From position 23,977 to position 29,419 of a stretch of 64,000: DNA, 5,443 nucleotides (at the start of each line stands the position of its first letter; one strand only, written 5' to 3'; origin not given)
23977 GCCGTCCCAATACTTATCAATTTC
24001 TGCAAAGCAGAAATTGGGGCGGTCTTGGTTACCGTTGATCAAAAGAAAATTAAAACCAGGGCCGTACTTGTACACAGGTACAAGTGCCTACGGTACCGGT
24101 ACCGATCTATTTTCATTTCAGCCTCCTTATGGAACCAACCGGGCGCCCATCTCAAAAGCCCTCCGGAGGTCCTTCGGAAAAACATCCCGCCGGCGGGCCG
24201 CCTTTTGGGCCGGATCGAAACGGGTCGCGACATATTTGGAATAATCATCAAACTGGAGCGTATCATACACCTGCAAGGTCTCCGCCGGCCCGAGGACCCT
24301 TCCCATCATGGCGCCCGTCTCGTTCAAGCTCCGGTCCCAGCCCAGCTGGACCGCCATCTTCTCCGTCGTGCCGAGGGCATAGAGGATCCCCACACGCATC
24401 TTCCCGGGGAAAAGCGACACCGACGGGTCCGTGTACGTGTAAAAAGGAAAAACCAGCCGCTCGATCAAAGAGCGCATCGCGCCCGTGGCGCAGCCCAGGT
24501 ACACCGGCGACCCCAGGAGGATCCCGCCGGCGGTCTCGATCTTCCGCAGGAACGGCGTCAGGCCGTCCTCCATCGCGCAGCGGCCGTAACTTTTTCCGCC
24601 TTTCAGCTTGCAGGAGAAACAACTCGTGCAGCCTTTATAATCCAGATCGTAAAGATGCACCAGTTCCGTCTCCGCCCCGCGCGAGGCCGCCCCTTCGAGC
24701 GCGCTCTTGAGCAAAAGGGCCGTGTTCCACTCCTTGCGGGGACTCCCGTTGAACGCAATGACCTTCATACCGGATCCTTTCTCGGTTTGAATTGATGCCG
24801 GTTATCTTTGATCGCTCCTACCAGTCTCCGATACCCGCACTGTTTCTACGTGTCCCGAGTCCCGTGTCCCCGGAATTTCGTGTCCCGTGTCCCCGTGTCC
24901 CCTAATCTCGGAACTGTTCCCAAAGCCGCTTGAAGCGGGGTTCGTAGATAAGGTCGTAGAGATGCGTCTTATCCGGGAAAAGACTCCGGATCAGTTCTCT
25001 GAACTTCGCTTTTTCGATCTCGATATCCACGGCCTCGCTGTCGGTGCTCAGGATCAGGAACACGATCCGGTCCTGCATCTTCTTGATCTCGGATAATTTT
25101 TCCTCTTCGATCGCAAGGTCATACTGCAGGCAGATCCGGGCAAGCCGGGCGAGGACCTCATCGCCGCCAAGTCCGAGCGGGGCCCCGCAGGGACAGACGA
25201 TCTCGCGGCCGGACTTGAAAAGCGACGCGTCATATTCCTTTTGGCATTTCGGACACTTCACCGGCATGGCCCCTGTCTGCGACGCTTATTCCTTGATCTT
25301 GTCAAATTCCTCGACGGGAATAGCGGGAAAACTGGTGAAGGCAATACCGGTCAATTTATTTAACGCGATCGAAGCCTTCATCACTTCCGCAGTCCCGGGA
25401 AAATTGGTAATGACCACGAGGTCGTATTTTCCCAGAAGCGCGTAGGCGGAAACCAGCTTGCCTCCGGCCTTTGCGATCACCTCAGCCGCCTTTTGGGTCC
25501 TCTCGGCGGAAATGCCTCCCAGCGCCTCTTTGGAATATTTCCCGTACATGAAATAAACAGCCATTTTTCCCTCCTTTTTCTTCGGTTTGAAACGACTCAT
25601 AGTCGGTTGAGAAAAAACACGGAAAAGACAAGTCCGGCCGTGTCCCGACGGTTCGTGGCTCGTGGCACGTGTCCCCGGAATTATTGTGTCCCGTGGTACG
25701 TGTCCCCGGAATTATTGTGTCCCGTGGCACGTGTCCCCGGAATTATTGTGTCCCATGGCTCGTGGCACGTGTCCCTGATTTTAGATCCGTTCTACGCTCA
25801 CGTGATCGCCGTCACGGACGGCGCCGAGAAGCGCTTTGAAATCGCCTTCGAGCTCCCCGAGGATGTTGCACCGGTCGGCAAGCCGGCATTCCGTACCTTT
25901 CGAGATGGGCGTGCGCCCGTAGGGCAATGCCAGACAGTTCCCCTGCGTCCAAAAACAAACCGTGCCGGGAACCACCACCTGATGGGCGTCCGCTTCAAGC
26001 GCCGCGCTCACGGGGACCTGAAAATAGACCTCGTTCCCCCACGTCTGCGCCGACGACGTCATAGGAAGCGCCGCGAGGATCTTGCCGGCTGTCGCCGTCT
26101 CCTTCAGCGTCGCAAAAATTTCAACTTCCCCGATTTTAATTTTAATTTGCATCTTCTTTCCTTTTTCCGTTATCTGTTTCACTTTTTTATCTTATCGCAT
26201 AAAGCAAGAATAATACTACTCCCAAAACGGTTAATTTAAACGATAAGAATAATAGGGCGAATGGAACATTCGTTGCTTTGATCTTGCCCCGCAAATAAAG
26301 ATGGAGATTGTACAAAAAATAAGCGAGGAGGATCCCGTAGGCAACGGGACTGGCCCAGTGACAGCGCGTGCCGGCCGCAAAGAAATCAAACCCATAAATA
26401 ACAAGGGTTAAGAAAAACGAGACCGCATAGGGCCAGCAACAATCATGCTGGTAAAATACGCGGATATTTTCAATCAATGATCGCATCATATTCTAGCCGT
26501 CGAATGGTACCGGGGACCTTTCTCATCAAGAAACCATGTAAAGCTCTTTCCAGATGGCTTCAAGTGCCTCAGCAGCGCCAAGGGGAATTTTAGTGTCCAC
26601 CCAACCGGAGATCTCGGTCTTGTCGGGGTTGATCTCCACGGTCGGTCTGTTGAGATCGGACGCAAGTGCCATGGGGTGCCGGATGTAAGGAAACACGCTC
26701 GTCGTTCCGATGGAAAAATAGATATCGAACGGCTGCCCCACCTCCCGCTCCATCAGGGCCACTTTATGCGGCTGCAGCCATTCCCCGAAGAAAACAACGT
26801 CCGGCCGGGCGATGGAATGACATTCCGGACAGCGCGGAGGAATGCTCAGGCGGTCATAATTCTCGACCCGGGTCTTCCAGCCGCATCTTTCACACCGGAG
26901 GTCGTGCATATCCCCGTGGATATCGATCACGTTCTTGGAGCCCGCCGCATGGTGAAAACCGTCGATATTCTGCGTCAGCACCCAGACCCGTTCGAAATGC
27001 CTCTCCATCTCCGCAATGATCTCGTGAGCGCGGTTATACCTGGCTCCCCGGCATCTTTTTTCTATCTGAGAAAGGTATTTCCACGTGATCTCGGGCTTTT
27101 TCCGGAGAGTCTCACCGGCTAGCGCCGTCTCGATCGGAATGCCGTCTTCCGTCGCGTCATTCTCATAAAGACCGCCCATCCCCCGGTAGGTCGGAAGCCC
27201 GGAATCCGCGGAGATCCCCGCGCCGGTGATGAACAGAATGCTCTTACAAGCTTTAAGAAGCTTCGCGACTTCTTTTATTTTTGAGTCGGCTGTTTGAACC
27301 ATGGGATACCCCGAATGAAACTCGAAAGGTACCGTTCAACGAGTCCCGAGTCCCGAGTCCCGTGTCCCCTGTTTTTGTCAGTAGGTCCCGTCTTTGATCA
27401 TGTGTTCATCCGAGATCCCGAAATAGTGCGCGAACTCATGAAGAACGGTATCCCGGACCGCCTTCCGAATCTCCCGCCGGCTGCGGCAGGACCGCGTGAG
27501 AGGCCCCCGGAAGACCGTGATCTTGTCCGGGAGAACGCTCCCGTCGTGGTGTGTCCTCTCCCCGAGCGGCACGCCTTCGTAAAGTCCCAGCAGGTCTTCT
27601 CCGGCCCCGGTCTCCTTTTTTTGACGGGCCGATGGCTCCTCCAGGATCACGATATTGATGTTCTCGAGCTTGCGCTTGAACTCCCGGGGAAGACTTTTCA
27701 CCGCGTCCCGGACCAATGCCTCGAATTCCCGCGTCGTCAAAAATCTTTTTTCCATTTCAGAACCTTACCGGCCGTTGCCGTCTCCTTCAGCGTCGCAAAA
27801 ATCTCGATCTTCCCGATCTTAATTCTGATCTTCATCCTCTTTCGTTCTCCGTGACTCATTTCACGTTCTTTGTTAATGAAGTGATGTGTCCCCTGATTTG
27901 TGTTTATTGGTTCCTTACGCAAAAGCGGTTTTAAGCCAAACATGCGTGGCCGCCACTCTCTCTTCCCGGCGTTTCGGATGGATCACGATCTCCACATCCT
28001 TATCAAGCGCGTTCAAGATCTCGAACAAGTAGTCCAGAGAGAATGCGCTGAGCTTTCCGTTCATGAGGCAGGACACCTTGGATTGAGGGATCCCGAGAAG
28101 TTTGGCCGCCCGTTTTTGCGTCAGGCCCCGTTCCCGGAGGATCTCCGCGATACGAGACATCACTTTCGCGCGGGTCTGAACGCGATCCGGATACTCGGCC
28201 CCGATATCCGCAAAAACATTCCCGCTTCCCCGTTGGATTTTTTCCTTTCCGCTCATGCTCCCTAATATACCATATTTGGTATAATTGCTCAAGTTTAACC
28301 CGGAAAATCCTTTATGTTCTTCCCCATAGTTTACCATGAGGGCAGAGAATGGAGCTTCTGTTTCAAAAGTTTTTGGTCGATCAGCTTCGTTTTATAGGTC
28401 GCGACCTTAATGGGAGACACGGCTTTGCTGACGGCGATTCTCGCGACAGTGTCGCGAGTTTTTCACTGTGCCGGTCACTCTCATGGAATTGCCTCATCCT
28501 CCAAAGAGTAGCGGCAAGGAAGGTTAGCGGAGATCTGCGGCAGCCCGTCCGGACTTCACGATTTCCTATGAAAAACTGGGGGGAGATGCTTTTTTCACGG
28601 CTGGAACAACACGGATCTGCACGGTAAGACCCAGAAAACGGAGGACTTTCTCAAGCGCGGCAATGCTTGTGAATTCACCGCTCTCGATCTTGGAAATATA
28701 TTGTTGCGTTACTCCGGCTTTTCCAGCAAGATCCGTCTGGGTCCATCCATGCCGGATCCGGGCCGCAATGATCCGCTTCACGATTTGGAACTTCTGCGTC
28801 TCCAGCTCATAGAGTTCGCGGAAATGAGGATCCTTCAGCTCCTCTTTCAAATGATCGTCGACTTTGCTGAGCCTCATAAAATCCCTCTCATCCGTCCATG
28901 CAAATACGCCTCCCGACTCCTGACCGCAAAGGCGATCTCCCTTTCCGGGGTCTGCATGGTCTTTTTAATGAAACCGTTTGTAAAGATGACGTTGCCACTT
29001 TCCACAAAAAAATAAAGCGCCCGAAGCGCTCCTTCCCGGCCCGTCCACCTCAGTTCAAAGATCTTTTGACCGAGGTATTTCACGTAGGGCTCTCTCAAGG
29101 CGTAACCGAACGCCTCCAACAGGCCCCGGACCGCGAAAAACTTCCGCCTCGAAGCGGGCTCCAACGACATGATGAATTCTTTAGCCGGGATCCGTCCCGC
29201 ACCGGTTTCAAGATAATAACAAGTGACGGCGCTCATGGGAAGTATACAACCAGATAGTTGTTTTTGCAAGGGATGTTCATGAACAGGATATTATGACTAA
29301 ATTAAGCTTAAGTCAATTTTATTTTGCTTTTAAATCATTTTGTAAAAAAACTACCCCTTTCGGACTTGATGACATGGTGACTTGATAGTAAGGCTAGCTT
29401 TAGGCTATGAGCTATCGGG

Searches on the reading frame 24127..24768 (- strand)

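Call 77: search_protein_families(library=pfam, proteins=[window:24127-24768:-], max_evalue=0.001)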
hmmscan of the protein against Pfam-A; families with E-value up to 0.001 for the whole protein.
window:24127-24768:- (213 aa): 2 families
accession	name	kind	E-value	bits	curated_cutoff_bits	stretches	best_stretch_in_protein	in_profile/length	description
PF03358.20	FMN_red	-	1.2e-18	67.6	24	1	1-115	1-99/152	NADPH-dependent FMN reductase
PF02525.22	Flavodoxin_2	-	1.1e-05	25.6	27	1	1-143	1-145/198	Flavodoxin-like fold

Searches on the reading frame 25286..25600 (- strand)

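Call 77: search_protein_families(library=pfam, proteins=[window:25286-25600:-], max_evalue=0.001)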
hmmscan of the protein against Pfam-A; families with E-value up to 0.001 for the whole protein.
window:25286-25600:- (104 aa): 1 family
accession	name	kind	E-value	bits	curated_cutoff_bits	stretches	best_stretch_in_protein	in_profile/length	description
PF08734.17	GYD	-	8.1e-15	55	31.4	1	16-102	1-90/91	GYD domain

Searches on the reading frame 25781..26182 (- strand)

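Call 77: search_protein_families(library=pfam, proteins=[window:25781-26182:-], max_evalue=0.001)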
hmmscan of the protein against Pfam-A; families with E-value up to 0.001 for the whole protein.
window:25781-26182:- (133 aa): 2 families
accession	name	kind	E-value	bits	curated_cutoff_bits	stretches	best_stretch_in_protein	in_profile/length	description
PF04126.18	Cyclophil_like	-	8.3e-30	103.5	27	1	11-131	1-120/120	Cyclophilin-like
PF18050.6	Cyclophil_like2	-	4.1e-09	36.9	22.7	1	15-94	1-82/115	Cyclophilin-like family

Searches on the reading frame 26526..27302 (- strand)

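Call 77: search_protein_families(library=pfam, proteins=[window:26526-27302:-], max_evalue=0.001)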
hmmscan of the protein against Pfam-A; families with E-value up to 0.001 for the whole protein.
window:26526-27302:- (258 aa): 1 family
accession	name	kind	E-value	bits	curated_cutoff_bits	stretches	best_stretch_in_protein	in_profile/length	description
PF02146.23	SIR2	-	4.1e-40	138.1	24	1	27-201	1-175/180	Sir2 family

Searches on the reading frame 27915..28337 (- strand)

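Call 29: search_protein_families(library=pfam, proteins=[window:27915-28337:-], max_evalue=0.01)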
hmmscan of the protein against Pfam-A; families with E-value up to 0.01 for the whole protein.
window:27915-28337:- (140 aa): 6 families
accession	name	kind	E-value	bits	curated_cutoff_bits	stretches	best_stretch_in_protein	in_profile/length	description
PF13744.12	HTH_37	-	1.6e-23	82.7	27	1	41-119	1-79/80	Helix-turn-helix domain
PF01381.28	HTH_3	-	8e-08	32.6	23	1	63-116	1-53/55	Helix-turn-helix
PF13560.12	HTH_31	-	8.3e-05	23.3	27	1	68-111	10-54/64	Helix-turn-helix domain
PF13443.12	HTH_26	-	0.00016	22.3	22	1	62-112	1-51/63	Cro/C1-type HTH DNA-binding domain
PF20432.4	Xre-like-HTH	-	0.0033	18.1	25.8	1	55-86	6-38/63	Antitoxin Xre-like helix-turn-helix domain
PF13384.12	HTH_23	-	0.0052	17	24.6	1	52-89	3-35/50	Homeodomain-like domain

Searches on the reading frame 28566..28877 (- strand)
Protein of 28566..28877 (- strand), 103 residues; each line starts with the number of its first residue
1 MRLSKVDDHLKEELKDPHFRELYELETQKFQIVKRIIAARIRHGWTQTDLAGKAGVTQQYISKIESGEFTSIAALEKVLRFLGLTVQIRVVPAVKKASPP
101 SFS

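Call 29: search_protein_families(library=pfam, proteins=[window:28566-28877:-], max_evalue=0.01)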
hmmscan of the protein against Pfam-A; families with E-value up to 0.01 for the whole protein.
window:28566-28877:- (103 aa): 7 families
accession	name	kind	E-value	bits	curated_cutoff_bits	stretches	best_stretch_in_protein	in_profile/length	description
PF01381.28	HTH_3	-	2.2e-13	50.4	23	1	37-86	2-52/55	Helix-turn-helix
PF13560.12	HTH_31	-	1.3e-08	35.4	27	1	39-86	9-58/64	Helix-turn-helix domain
PF13744.12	HTH_37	-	1.7e-08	34.6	27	1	15-90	3-79/80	Helix-turn-helix domain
PF12844.13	HTH_19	-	7.8e-07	29.4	30.2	1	34-84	2-53/64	Helix-turn-helix domain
PF13443.12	HTH_26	-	0.00026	21.6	22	1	41-86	7-54/63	Cro/C1-type HTH DNA-binding domain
PF13413.12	HTH_25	-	0.00054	20.2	24.6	1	38-72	4-38/62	Helix-turn-helix domain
PF11268.13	DUF3071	-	0.00074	20.1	26.9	1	5-63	29-87/168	Protein of unknown function (DUF3071)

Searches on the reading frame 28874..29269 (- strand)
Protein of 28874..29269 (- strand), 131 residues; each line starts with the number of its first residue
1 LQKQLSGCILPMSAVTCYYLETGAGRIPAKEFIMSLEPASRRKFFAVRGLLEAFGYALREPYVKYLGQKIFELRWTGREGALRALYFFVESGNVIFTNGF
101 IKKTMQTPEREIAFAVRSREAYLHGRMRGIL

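Call 29: search_protein_families(library=pfam, proteins=[window:28874-29269:-], max_evalue=0.01)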
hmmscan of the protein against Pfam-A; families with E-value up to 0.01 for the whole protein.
window:28874-29269:- (131 aa): 1 family
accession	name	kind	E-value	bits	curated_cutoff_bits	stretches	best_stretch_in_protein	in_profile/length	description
PF05973.20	Gp49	-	2.6e-20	72.7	23.9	1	31-117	1-87/90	Phage derived protein Gp49-like (DUF891)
